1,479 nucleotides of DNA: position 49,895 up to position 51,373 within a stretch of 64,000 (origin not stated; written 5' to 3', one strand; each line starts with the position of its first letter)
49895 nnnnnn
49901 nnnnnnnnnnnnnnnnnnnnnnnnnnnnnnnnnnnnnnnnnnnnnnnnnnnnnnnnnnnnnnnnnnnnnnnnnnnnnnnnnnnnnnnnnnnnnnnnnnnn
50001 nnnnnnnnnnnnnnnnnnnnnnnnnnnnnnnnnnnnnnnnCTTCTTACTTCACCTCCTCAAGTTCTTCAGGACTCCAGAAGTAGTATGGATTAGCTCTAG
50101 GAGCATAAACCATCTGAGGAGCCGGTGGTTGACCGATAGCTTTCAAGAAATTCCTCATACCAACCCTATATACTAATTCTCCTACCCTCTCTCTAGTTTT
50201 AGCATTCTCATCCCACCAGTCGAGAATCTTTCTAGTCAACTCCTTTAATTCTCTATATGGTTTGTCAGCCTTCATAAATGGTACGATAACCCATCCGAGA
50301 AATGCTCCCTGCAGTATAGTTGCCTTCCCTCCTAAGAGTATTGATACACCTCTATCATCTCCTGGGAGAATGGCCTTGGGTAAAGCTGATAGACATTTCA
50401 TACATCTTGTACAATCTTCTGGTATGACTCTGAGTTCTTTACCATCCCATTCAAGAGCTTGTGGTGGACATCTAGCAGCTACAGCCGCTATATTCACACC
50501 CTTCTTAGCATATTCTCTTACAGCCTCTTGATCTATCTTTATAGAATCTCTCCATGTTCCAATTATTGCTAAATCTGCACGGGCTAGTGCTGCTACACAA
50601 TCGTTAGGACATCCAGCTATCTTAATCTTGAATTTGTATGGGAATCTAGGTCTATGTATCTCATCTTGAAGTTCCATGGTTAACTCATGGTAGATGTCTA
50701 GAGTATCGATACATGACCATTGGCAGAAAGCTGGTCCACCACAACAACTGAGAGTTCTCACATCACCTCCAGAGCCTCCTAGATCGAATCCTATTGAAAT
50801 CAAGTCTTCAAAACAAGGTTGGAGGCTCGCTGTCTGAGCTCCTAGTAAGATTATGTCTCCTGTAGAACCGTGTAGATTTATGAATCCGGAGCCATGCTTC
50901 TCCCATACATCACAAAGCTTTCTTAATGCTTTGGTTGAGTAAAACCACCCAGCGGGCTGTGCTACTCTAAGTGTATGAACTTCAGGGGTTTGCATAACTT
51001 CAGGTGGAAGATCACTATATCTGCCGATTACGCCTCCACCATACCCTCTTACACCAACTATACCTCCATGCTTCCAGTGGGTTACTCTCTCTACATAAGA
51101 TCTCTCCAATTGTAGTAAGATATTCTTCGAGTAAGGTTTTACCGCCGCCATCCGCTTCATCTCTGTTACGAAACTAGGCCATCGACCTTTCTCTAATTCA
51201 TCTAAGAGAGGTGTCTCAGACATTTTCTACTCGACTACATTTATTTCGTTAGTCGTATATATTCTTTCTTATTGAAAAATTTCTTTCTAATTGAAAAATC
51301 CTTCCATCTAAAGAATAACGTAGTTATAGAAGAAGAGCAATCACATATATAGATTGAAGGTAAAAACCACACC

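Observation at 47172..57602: Archaeal dissimilatory sulfite reductase locus with dsrD, dsrN-like amidase and siroheme genes in one neighbourhood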

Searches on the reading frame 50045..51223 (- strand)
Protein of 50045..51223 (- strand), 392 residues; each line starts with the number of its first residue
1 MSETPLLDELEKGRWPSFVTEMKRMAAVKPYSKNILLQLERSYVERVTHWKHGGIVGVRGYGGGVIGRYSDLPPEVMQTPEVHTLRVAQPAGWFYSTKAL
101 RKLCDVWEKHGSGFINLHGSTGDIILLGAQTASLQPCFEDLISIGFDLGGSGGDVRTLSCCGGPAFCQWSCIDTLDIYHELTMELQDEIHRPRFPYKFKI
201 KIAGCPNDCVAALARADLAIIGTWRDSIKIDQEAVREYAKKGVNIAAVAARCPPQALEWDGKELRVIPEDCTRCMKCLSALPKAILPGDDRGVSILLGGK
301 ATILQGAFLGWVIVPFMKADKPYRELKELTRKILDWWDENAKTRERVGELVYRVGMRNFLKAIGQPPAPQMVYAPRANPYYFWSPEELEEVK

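Call 3: search_protein_families(library=pfam, proteins=[window:50045-51223:-])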
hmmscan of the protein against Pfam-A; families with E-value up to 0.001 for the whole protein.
window:50045-51223:- (392 aa): 2 families
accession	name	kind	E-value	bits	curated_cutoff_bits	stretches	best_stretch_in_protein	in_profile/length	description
PF01077.27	NIR_SIR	-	3.2e-39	134.3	27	1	152-365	2-152/158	Nitrite and sulphite reductase 4Fe-4S domain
PF03460.22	NIR_SIR_ferr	-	2e-08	34.3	24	1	79-141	5-66/69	Nitrite/Sulfite reductase ferredoxin-like half domain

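Call 4: search_protein_families(library=ncbifam, proteins=[window:50045-51223:-])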
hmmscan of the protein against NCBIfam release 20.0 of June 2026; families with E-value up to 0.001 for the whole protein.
window:50045-51223:- (392 aa): 6 families
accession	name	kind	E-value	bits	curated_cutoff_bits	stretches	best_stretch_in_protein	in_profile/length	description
TIGR02064.1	dsrA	equivalog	1.1e-158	528.3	392.85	1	7-389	1-393/402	dissimilatory-type sulfite reductase subunit alpha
TIGR02066.1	dsrB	equivalog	2.2e-41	142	341.5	1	81-370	29-318/341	dissimilatory-type sulfite reductase subunit beta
TIGR02912.1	sulfite_red_C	equivalog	1.8e-09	37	324.1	1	147-361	92-294/314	sulfite reductase subunit C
NF007125.0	PRK09566.1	equivalog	4.2e-09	35.4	594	1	97-225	335-457/513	ferredoxin--nitrite reductase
TIGR02374.1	nitri_red_nirB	equivalog_domain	3.3e-07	29.1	578.35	1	96-223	572-693/794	nitrite reductase large subunit NirB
NF011565.0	PRK14989.1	subfamily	1.7e-06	26.4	883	1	118-223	598-698/847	nitrite reductase large subunit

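Call 8: search_solved_structures(query=window:50045-51223:-, max_evalue=0.001, show_alignments=2)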
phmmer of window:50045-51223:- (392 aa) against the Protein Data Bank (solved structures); distinct sequences matched with E-value up to 0.001: 13.
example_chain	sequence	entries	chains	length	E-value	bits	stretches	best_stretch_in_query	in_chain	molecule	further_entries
3mm5_A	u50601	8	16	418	4e-161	539.8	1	1-389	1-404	Sulfite reductase, dissimilatory-type subunit alpha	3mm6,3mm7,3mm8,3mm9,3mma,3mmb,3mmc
2v4j_A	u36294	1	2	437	6.6e-126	423.8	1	3-388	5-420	SULFITE REDUCTASE, DISSIMILATORY-TYPE SUBUNIT ALPHA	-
2xsj_A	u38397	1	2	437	3.3e-123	414.9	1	3-389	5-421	SULFITE REDUCTASE ALPHA SUBUNIT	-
3or1_A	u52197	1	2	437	2.2e-120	405.6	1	3-388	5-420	Sulfite reductase alpha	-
3or2_A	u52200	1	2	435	2.2e-120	405.6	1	3-388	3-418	Sulfite redcutase subunit alpha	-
3mm5_B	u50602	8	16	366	8.2e-22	80.9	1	95-382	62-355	Sulfite reductase, dissimilatory-type subunit beta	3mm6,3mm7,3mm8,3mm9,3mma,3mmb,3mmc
2v4j_B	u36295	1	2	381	7.6e-21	77.7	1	81-384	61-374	SULFITE REDUCTASE, DISSIMILATORY-TYPE SUBUNIT BETA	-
3or2_B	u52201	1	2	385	1.6e-20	76.6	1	91-384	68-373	Sulfite redcutase subunit beta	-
3or1_B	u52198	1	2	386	1.6e-20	76.6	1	91-384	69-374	Sulfite reductase beta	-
7npa_A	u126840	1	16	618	2.3e-15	59.7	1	86-363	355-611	Coenzyme F420-dependent sulfite reductase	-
9tn7_A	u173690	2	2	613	9.8e-15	57.6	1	83-362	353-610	Coenzyme F420 hydrogenase/dehydrogenase beta subunit domain protein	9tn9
2xsj_B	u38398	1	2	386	8e-13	51.3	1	143-384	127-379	SULFITE REDUCTASE BETA SUBUNIT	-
7np8_A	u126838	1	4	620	1.2e-12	50.7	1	85-363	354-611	Coenzyme F420-dependent sulfite reductase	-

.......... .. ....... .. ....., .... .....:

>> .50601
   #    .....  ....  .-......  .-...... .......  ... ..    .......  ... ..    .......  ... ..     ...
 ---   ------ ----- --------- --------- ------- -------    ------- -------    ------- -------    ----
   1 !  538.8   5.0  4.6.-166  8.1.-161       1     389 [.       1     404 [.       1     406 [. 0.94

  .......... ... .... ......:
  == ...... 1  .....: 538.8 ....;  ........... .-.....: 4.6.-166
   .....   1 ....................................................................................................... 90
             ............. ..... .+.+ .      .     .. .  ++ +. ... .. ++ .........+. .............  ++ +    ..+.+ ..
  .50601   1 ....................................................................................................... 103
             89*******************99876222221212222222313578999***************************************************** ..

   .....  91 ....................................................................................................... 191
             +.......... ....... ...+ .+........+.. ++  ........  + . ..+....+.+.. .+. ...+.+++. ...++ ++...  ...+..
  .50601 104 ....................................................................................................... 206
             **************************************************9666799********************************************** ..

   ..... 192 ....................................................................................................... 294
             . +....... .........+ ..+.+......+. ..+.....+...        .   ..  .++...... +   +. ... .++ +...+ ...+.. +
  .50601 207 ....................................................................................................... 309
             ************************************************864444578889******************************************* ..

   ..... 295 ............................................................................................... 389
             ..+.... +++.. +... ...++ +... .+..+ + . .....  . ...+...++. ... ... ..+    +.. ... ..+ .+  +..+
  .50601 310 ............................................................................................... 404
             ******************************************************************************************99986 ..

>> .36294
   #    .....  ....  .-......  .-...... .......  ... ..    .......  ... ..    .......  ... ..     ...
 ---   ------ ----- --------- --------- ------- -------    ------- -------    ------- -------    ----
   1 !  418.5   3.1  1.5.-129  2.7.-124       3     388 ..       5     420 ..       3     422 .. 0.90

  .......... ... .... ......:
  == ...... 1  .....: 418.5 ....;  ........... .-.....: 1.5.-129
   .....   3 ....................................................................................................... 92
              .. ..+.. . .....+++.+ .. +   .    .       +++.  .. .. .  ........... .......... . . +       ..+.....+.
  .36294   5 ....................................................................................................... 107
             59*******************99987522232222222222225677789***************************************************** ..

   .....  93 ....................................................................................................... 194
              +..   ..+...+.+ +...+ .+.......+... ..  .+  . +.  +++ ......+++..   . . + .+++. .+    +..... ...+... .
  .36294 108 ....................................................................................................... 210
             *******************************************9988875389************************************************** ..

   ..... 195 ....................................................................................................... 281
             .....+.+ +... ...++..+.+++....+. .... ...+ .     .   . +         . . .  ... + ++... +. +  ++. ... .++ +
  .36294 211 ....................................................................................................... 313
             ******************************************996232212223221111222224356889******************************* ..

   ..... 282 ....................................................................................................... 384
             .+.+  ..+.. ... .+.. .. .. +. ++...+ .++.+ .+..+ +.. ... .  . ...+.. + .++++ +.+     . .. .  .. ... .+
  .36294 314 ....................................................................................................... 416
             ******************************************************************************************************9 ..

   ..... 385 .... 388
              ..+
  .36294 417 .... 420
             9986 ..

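Call 10: find_homologous_proteins(query=window:50045-51223:-, max_evalue=1e-30)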
Query window:50045-51223:- (392 aa): 7908 proteins with E <= 1e-30 among 8000 candidates; the best 120 are listed.
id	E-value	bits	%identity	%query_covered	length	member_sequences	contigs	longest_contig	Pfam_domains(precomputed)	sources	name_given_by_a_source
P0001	5.0e-274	927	100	100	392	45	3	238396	PF01077.28,PF03460.23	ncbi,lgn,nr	ncbi:MAG: dissimilatory-type sulfite reductase subunit alpha [Aigarchaeota archaeon]|nr:dissimilator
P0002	8.5e-208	708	73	99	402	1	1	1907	PF01077.28,PF03460.23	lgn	-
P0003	8.6e-202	689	71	100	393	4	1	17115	PF01077.28,PF03460.23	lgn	-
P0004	1.9e-197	674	70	100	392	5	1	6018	PF01077.28,PF03460.23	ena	-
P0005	5.9e-195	666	70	99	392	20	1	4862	PF01077.28,PF03460.23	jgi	jgi:sulfite reductase alpha subunit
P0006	2.3e-191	654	68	99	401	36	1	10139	PF01077.28,PF03460.23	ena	-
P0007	1.0e-190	652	69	100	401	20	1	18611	PF01077.28,PF03460.23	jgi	jgi:sulfite reductase alpha subunit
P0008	8.3e-189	646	68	99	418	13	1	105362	PF01077.28,PF03460.23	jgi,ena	-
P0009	2.8e-182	624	66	98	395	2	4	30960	PF01077.28,PF03460.23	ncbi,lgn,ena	-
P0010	5.0e-182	624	67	99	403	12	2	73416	PF01077.28,PF03460.23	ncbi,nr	ncbi:MAG: dissimilatory-type sulfite reductase subunit alpha [Bacillota bacterium]|nr:dissimilatory-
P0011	1.5e-181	622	65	99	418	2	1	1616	PF01077.28,PF03460.23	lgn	-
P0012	3.0e-180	618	66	97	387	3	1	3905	PF01077.28,PF03460.23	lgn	-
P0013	3.5e-180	617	66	98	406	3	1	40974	PF01077.28,PF03460.23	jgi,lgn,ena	-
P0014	8.7e-180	616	65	99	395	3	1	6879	PF01077.28,PF03460.23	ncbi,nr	ncbi:MAG TPA: dissimilatory-type sulfite reductase subunit alpha [Firmicutes bacterium]|nr:dissimila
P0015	1.9e-179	615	64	99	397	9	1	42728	PF01077.28,PF03460.23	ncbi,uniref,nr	ncbi:MAG: dissimilatory-type sulfite reductase subunit alpha [Thermanaeromonas sp.]|uniref:dissimila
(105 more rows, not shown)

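Call 12: find_encoding_contigs(protein=P0001, flank=10000, max_places=4)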
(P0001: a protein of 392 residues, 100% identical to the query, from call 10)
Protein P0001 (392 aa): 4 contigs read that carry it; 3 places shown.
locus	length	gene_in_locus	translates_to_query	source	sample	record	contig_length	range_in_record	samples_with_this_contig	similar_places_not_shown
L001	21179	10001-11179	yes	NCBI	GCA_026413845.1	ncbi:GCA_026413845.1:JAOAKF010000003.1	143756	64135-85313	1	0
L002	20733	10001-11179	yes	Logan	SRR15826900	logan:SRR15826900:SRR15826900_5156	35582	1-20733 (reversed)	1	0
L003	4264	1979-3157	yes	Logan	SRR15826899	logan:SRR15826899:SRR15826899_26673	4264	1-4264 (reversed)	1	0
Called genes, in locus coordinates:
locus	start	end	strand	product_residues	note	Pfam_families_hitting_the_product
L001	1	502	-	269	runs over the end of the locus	PF02665:Nitrate_red_gam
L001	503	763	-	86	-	-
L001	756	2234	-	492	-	PF00033:Cytochrome_B, PF13631:Cytochrom_B_N_2, PF00032:Cytochrom_B_C (weak)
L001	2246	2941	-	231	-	-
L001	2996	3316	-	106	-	PF04358:DsrC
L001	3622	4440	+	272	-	PF00561:Abhydrolase_1, PF00975:Thioesterase (weak), PF12146:Hydrolase_4, PF20408:Abhydrolase_11 (faint), PF12697:Abhydrolase_6, PF03096:Ndr, PF12695:Abhydrolase_5 (faint), PF00326:Peptidase_S9 (faint)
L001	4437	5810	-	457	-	PF01656:CbiA, PF13500:AAA_26 (weak), PF07685:GATase_3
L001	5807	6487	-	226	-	PF01488:Shikimate_DH (weak), PF13241:NAD_binding_7, PF03435:Sacchrp_dh_NADP (faint), PF05368:NmrA (faint), PF13460:NAD_binding_10 (weak)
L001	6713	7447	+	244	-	PF00590:TP_methylase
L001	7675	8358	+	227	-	PF02665:Nitrate_red_gam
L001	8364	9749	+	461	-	PF13187:Fer4_9 (faint), PF00037:Fer4 (faint), PF13183:Fer4_8, PF13237:Fer4_10 (weak), PF13484:Fer4_16 (faint), PF13534:Fer4_17, PF02754:CCG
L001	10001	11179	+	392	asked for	PF03460:NIR_SIR_ferr, PF01077:NIR_SIR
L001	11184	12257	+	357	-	PF03460:NIR_SIR_ferr, PF01077:NIR_SIR, PF12838:Fer4_7 (weak), PF25160:LdpA_Fe-S-bd (faint), PF00037:Fer4 (weak)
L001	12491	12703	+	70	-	-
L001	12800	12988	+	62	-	PF12837:Fer4_6 (weak), PF13237:Fer4_10, PF00037:Fer4 (weak), PF14697:Fer4_21, PF12838:Fer4_7, PF13187:Fer4_9, PF12797:Fer4_2 (weak), PF00037:Fer4, +7 more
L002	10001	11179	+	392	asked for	PF03460:NIR_SIR_ferr, PF01077:NIR_SIR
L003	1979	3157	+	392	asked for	PF03460:NIR_SIR_ferr, PF01077:NIR_SIR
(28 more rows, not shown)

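Call 30: find_related_loci(query=A2, collection=genome_contigs, flank=10000)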
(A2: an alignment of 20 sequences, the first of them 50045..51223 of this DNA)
Query A2 (392 aa) in genome_contigs; peptide patterns used: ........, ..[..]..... (x = any residue, [..] = any of these).
600 stretches matched a pattern (row limit reached: there are more); 592 encode a relative of the query (tblastn E <= 1e-3); the best 80 are kept; 80 distinct loci.
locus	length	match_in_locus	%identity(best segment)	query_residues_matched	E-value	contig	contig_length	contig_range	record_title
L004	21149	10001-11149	64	3-382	9e-171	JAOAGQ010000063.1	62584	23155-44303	MAG: Syntrophorhabdaceae bacterium isolate SKW35 k141_1177392, whole genome shotgun sequence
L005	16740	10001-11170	61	2-390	3e-168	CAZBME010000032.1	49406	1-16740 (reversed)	MAG TPA_asm: uncultured Syntrophaceae bacterium isolate SRP302447_co2_781 genome assembly, contig: NODE_2039_length_4940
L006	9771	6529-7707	61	2-392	6e-168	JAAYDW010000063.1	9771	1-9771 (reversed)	MAG: Deltaproteobacteria bacterium isolate AS06rmzACSIP_589 281695_AS06, whole genome shotgun sequence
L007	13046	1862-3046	60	1-392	1e-167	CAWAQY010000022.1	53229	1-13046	MAG: uncultured Chloroflexia bacterium isolate MFD02809.bin.2.211 genome assembly, contig: contig_272231, whole genome s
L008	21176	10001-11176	61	2-392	7e-167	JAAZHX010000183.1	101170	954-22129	MAG: Smithella sp. isolate AS17jrsBPGN_1 15311_AS17, whole genome shotgun sequence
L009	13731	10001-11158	61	2-384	1e-166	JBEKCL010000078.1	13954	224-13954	MAG: Dehalococcoidia bacterium isolate SPRUCE 159 SPRUCE_159_78, whole genome shotgun sequence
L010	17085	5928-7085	61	2-384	3e-166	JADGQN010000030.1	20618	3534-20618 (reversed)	MAG: Syntrophobacterales bacterium isolate Chersky.21_67 contig-100_620, whole genome shotgun sequence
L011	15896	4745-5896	62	3-383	6e-166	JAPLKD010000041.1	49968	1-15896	MAG: Proteobacteria bacterium isolate LacPavin_0920_SED1_MAG_45_15 LacPavin_0920_SED1_scaffold_1176590, whole genome sho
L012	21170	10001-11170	60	2-390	5e-166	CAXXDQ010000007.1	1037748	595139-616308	MAG: Desulfomonilia bacterium isolate 0c9ce0d9-ef91-441a-a17a-dc80b036fdfb genome assembly, contig: contig_7, whole geno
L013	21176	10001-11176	59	3-392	4e-166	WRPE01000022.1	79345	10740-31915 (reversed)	MAG: Syntrophaceae bacterium isolate X3_MaxBin.011 scaffold_520, whole genome shotgun sequence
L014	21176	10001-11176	61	2-392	5e-166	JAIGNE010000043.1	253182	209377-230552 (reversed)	MAG: Deltaproteobacteria bacterium isolate BIN3 25553, whole genome shotgun sequence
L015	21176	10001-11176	59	3-392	8e-166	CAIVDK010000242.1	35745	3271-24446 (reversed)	MAG: uncultured delta proteobacterium isolate Loclat_bin-13126 genome assembly, contig: bin-13126:242/473, whole genome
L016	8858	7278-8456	60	2-392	7e-166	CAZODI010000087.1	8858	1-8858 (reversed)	MAG TPA_asm: uncultured Syntrophaceae bacterium isolate binchicken_co20_342 genome assembly, contig: NODE_14211_length_8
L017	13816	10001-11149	66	3-384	9e-166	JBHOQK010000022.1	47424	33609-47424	MAG: Dehalococcoidia bacterium isolate C0_12 k141_69709, whole genome shotgun sequence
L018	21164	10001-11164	60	3-390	2e-165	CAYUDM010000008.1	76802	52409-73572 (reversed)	MAG TPA_asm: uncultured Smithella sp. isolate binchicken_co42_513 genome assembly, contig: NODE_184_length_76802_cov_5.9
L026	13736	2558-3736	64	3-392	2e-162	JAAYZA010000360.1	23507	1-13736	MAG: Syntrophomonadaceae bacterium isolate AS06rmzACSIP_276 115867_AS06, whole genome shotgun sequence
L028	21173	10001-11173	63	2-389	4e-162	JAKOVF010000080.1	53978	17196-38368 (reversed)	MAG: Chloroflexota bacterium isolate JPNG_maxbin.044 k201_2901, whole genome shotgun sequence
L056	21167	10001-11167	60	3-387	1e-151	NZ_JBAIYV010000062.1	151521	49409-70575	Desulfotomaculum sp. 1211_IL3151 NODE_7_length_151521_cov_25.143612, whole genome shotgun sequence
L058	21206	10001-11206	53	1-389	8e-151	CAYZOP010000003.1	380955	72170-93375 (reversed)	MAG TPA_asm: uncultured Desulfobacterales bacterium isolate binchicken_co107_254 genome assembly, contig: NODE_21_length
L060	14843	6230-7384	61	3-384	9e-151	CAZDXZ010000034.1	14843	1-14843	MAG TPA_asm: uncultured Dehalococcoidales bacterium isolate SRP098346_co1_76 genome assembly, contig: NODE_4478_length_1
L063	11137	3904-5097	54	1-388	1e-150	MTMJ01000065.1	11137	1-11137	MAG: Archaeoglobus sp. JdFR-22 JGI24020J35080_1001691, whole genome shotgun sequence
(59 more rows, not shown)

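Call 39: find_related_loci(query=A2, collection=viral_contigs, flank=3000)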
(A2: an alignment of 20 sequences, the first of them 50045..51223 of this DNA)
Query A2 (392 aa) in viral_contigs; peptide patterns used: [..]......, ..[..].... (x = any residue, [..] = any of these).
47 stretches matched a pattern, but none encodes a relative of the query by tblastn (E <= 1e-3).

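Call 46: search_protein_representatives(protein=window:50045-51223:-)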
Query: 392 residues. Proteins with E-value up to 0.001 (for the whole library): 1024; up to 1e-10: 443; up to 1e-30: 109. The best 150 are listed.
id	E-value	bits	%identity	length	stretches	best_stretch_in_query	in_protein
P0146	9.7e-149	512.2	54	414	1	1-389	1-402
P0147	2.1e-107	376.1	68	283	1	2-234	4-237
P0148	1.3e-99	350.4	48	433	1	1-382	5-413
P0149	4.4e-98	345.3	55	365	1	48-307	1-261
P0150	2.4e-91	323.2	51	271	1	125-387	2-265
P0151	2.0e-90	320.1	59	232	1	163-389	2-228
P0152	8.6e-81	288.4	58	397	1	117-342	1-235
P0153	4.8e-80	285.9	61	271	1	3-198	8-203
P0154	7.6e-78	278.7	55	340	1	3-239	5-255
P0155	1.8e-76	274.2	45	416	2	90-277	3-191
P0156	2.4e-76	273.7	38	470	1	2-388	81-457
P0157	1.4e-72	261.4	55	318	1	3-229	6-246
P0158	6.8e-69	249.2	45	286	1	126-383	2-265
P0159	2.3e-67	244.2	47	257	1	3-241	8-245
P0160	2.8e-66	240.6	58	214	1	113-292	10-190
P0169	8.2e-59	216.0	43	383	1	3-337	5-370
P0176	5.6e-54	200.1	34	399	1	5-386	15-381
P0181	1.1e-50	189.3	34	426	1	6-368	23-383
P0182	2.1e-50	188.3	36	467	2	80-374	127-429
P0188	5.4e-49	183.7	36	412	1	6-387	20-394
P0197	2.1e-45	171.8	34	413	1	5-361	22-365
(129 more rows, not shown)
